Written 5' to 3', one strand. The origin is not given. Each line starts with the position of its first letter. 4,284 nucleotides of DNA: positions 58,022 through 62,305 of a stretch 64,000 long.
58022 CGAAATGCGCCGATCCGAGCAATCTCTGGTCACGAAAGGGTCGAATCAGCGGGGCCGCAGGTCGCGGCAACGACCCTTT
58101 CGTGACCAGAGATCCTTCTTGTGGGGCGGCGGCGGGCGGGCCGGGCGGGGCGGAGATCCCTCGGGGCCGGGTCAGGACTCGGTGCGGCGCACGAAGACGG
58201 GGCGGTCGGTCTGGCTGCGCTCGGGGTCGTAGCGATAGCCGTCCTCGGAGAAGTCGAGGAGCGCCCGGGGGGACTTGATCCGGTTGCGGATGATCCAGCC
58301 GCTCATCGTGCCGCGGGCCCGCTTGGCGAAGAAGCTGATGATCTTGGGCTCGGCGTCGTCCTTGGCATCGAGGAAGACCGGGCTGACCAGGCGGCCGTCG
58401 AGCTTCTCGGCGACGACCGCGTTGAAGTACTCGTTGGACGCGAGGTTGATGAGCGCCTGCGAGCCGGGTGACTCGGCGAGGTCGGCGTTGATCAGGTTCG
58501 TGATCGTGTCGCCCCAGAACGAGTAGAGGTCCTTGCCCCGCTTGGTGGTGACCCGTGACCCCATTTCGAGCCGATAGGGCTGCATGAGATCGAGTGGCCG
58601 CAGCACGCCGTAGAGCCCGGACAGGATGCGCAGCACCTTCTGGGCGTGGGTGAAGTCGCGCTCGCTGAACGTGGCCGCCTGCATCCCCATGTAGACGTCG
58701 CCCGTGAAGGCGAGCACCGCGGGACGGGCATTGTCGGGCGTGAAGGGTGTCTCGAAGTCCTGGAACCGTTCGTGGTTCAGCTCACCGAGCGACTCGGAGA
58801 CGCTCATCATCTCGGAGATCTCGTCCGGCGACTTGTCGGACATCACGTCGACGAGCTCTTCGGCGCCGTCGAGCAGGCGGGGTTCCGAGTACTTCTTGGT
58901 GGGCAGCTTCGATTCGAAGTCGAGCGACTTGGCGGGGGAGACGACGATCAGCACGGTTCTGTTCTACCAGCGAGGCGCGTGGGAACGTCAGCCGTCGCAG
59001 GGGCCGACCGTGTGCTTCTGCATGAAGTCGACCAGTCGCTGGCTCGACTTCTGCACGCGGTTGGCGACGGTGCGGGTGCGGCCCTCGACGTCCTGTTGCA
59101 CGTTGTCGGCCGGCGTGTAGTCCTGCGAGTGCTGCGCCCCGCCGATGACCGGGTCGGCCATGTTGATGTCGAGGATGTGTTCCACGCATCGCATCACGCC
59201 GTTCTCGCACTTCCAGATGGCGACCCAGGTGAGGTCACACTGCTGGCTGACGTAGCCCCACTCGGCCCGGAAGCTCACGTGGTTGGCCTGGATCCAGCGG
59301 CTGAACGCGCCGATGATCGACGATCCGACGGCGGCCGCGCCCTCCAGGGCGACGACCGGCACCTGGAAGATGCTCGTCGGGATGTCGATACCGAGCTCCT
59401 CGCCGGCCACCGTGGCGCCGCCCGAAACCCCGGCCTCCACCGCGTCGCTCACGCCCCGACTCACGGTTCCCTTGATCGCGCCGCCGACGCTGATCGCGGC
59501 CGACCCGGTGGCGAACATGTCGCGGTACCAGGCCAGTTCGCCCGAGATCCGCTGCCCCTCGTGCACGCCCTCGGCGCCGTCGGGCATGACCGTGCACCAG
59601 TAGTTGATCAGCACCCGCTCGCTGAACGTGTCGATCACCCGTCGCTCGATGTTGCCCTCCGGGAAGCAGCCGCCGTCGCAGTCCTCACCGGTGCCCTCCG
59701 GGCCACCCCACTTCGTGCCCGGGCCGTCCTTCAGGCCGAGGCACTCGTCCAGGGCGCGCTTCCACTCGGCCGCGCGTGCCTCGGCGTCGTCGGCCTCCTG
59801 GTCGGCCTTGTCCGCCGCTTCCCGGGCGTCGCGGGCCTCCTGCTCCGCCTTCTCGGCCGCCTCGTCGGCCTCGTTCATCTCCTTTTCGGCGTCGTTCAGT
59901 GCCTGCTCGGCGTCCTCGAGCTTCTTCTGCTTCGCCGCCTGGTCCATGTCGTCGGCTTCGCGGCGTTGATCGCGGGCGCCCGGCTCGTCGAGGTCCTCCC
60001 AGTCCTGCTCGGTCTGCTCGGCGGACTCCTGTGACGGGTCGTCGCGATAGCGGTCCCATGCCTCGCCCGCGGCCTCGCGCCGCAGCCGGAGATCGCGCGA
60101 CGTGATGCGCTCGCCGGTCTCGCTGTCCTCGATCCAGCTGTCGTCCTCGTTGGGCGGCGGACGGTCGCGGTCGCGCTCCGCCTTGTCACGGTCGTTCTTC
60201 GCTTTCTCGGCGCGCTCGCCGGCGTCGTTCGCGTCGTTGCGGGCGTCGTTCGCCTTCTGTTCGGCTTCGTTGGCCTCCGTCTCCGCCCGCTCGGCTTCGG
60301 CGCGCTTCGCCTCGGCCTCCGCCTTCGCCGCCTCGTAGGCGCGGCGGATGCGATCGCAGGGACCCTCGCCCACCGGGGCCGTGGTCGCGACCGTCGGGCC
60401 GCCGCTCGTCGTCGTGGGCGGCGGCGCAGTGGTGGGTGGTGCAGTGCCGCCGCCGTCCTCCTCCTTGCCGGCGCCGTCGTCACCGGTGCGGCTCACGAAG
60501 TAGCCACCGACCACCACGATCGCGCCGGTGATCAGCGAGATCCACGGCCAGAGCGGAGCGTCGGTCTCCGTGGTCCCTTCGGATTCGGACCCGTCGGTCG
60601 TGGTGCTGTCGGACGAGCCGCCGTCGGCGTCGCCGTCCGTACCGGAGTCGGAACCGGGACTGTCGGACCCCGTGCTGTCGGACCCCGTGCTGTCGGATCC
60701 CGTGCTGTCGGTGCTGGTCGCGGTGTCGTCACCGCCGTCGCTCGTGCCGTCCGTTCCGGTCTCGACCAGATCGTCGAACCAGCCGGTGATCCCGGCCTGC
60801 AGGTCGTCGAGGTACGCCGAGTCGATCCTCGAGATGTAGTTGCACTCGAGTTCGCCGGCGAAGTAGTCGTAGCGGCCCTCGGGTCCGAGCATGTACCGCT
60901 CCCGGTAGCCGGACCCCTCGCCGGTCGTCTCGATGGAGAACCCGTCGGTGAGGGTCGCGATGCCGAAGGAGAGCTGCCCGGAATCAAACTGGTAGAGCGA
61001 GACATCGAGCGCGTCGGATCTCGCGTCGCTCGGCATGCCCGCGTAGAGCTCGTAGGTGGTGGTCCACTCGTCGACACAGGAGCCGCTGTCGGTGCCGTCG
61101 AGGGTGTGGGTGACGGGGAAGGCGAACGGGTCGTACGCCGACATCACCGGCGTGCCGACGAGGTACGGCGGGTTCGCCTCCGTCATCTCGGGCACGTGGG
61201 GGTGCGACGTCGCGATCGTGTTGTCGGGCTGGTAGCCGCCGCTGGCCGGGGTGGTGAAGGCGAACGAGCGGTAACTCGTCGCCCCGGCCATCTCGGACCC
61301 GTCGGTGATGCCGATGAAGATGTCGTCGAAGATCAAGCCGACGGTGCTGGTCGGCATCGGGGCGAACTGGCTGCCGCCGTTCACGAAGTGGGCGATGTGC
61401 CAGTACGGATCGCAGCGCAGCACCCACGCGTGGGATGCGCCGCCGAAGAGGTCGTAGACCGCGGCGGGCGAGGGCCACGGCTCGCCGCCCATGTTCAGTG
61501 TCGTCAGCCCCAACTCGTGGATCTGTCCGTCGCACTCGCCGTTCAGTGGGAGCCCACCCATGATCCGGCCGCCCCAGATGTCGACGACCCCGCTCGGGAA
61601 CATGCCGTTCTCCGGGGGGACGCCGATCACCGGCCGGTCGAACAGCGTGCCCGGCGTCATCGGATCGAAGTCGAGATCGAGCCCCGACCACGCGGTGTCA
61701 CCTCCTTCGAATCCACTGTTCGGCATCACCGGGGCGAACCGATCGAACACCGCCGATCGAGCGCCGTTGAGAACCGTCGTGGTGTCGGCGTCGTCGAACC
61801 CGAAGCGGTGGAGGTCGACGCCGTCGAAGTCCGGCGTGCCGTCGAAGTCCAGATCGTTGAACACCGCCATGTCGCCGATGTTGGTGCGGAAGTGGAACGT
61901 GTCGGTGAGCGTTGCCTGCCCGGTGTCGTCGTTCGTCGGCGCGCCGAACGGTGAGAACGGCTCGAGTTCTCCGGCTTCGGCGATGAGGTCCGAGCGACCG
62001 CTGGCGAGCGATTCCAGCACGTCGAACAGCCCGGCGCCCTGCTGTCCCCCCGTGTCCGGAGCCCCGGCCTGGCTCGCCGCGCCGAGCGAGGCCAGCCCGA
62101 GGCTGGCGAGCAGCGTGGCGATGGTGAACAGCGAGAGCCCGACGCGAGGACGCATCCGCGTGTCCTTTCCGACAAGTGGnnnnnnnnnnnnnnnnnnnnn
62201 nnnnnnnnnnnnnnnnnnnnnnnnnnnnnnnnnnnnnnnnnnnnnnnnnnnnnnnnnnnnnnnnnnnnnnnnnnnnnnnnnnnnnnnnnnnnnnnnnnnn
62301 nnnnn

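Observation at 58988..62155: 1055-aa orphan transmembrane protein with a ~250-aa hyper-charged coiled coil and an unassigned Cys-containing cytoplasmic end domain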

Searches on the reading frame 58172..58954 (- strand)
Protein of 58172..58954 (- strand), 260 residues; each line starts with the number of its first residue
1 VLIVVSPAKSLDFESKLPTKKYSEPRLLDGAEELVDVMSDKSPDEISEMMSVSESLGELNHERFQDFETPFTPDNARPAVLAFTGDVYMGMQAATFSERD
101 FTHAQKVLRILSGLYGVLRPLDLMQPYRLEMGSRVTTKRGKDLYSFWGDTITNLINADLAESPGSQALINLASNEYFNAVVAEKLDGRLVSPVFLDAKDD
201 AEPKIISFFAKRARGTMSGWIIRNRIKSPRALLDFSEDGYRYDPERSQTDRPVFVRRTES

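Call 25: search_protein_families(library=pfam, proteins=[window:58172-58954:-], max_evalue=0.1)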
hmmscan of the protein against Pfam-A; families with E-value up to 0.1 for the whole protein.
window:58172-58954:- (260 aa): 2 families
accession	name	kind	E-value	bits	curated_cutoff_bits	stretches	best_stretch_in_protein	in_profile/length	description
PF03883.20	H2O2_YaaD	-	3.2e-82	276.1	29.6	1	1-245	1-235/236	Peroxide stress protein YaaA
PF21818.3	DUF6884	-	9.1e-05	23.1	30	1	104-182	36-108/135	Family of unknown function (DUF6884)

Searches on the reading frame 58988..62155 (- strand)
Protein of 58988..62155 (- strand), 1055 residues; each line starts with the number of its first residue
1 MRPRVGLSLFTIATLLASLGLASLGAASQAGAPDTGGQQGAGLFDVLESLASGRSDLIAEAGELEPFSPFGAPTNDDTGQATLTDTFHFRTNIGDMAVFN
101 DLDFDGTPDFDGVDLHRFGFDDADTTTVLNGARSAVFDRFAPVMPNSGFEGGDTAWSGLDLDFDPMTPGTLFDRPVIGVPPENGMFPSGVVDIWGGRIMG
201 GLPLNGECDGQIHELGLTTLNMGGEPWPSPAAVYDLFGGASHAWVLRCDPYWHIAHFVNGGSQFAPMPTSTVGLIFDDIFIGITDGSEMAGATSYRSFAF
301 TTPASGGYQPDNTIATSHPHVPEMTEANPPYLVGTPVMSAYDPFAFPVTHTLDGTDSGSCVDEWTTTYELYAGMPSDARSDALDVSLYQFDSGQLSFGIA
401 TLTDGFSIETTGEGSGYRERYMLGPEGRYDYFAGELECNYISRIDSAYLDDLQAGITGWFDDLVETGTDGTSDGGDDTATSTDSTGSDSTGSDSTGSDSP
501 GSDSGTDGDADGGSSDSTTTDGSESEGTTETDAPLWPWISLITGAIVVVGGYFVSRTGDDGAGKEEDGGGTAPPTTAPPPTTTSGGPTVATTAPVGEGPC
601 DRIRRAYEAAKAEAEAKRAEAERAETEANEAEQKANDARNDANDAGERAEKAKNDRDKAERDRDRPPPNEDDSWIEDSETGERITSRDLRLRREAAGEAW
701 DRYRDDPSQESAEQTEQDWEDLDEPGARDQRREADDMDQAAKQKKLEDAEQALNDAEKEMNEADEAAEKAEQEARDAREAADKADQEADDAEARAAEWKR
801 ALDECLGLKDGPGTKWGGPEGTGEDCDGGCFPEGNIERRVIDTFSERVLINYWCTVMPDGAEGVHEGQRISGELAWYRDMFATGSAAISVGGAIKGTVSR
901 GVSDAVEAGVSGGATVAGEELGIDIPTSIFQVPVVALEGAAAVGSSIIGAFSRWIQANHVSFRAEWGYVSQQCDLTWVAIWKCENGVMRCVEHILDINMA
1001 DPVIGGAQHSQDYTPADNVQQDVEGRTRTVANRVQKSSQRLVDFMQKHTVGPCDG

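Call 5: search_protein_families(library=pfam, proteins=[window:58988-62155:-], max_evalue=1)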
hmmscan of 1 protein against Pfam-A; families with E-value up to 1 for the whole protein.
window:58988-62155:- (1055 aa): 2 families
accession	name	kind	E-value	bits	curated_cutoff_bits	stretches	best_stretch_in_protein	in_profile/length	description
PF11839.13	Alanine_zipper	-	0.00042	21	23.1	2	744-795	8-59/69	Alanine-zipper, major outer membrane lipoprotein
PF09534.15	Trp_oprn_chp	-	0.14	12.4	29.6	1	518-561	101-143/180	Tryptophan-associated transmembrane protein (Trp_oprn_chp)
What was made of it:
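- On Methyl-accepting chemotaxis protein: No HAMP hit (call 5).
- On Lpp/OprI alanine-zipper lipoprotein: PF11839 scores 21.0 bits against a cut-off of 23.1 (call 5).
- Alanine-zipper coiled coils are typical of structural envelope proteins such as Lpp (weak PF11839 hit; call 5).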

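Call 6: search_protein_families(library=ncbifam, proteins=[window:58988-62155:-], max_evalue=1)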
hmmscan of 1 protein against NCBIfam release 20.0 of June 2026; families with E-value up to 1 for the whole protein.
window:58988-62155:- (1055 aa): 3 families
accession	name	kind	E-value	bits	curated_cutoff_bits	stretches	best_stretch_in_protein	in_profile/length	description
NF040598.1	Ala_zip_lipo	subfamily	0.0016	18.9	43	1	604-654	28-78/90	Lpp/OprI family alanine-zipper lipoprotein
TIGR04319.1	SerAla_Lrha_rpt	domain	0.043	14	120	1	739-799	72-132/175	Ser-Ala-175 repeat protein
TIGR02168.1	SMC_prok_B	equivalog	0.2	9.3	567.35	1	602-801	683-883/1181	chromosome segregation protein SMC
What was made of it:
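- On Lpp/OprI alanine-zipper lipoprotein: NF040598 scores 18.9 against 43 (call 6).
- On SMC / MukB-like coiled-coil ATPases: TIGR02168 scores 9.3 bits against a cut-off of 567, on the charged helices only (call 6).
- Closest known: Methyl-accepting chemotaxis proteins. Different: No sequence match to MCPsignal or HAMP (calls 5, 6).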

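Call 7: search_solved_structures(query=window:58988-62155:-, max_evalue=1)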
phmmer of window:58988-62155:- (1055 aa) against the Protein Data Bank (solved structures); distinct sequences matched with E-value up to 1: 2.
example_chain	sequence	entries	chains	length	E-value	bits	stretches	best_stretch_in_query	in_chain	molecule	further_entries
5uh7_A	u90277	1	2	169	0.37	11.9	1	610-676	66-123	DNA-directed RNA polymerase subunit beta'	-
31gn_A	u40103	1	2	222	0.9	10.6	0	724-824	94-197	Import motor subunit, mitochondrial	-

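Call 26: find_encoding_contigs(protein=window:58988-62155:-, flank=3000, max_places=3)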
Protein window:58988-62155:- (1055 aa): 1 contig read that carries it; 1 place shown.
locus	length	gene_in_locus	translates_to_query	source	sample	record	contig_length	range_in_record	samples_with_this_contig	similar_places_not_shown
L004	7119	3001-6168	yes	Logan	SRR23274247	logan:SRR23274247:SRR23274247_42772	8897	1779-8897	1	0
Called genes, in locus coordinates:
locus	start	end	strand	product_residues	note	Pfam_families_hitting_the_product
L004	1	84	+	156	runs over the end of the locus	PF12840:HTH_20 (weak), PF13404:HTH_AsnC-type, PF13412:HTH_24, PF01037:AsnC_trans_reg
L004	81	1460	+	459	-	PF01565:FAD_binding_4, PF02913:FAD-oxidase_C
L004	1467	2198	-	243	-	PF00106:adh_short, PF13561:adh_short_C2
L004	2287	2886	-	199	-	-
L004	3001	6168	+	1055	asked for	-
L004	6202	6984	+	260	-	PF03883:H2O2_YaaD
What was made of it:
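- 58988..62155 (-): Complete ORF, 1055 aa plus stop codon; a type-I single-pass membrane protein. Call 26 (identical 1055-aa gene call in a Logan assembly).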

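Call 32: search_protein_families(library=padloc, proteins=[window:58988-62155:-], max_evalue=1)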
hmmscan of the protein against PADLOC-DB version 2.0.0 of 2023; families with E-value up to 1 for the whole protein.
window:58988-62155:- (1055 aa): 3 families
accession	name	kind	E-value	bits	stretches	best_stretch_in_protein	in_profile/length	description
PDLC03864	LmuB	-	0.07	9.6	2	729-803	403-476/657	-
PDLC00553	JetC2|JetC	-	0.081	8.7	1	605-802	352-517/1361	DUF3584 domain; MukB-like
PDLC00513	JetC1|JetC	-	0.26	7.2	1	609-803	284-482/1140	DUF3584 domain; MukB-like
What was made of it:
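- On SMC / MukB-like coiled-coil ATPases: JetC and LmuB score below 10 bits (call 32).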

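Call 33: search_protein_families(library=phrogs, proteins=[window:58988-62155:-], max_evalue=1)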
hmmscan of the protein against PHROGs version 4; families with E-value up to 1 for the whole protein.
window:58988-62155:- (1055 aa): 5 families
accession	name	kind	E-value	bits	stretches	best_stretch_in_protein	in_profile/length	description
phrog_1533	-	tail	0.00065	18.3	1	607-1016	838-1058/1688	tail length tape measure protein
phrog_58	-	tail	0.0045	16.3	1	727-934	199-322/1544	tail length tape measure protein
phrog_790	-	lysis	0.02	14.7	1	559-917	233-516/912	endolysin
phrog_13173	-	tail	0.06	12.8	2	749-795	119-165/674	tail fiber protein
phrog_19280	-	unknown function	0.1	12.1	1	609-660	146-197/623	-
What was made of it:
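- On Phage tape-measure protein: phrog_1533 gives E 6.5e-4 at 18 bits, spread over the charged and Gly-rich parts (call 33).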

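Call 34: search_solved_structures(query=A3, max_evalue=10)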
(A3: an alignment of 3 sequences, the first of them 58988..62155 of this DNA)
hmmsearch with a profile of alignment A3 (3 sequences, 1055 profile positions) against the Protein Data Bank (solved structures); distinct sequences matched with E-value up to 10: 1.
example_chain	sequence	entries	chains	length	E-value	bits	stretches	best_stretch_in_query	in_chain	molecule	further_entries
8glv_Lc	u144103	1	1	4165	3.9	8.6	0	755-796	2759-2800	DHC2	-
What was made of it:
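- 60761..62071 (-): Ectodomain, residues 29-465: acidic (net -52), with 4 conserved Cys (208, 248, 360, 438) and no detectable family. Calls 5-7 and 34 (no Pfam, NCBIfam or PDB hit).
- On Methyl-accepting chemotaxis protein: No hit in Pfam at E<=1 (call 5), NCBIfam at E<=1 (call 6) or the PDB profile search (call 34).
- Tried and rejected: Pfam, NCBIfam, PADLOC, PHROGs and PDB sequence and profile searches gave only coiled-coil or low-complexity noise (calls 5, 6, 7, 32, 33, 34).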
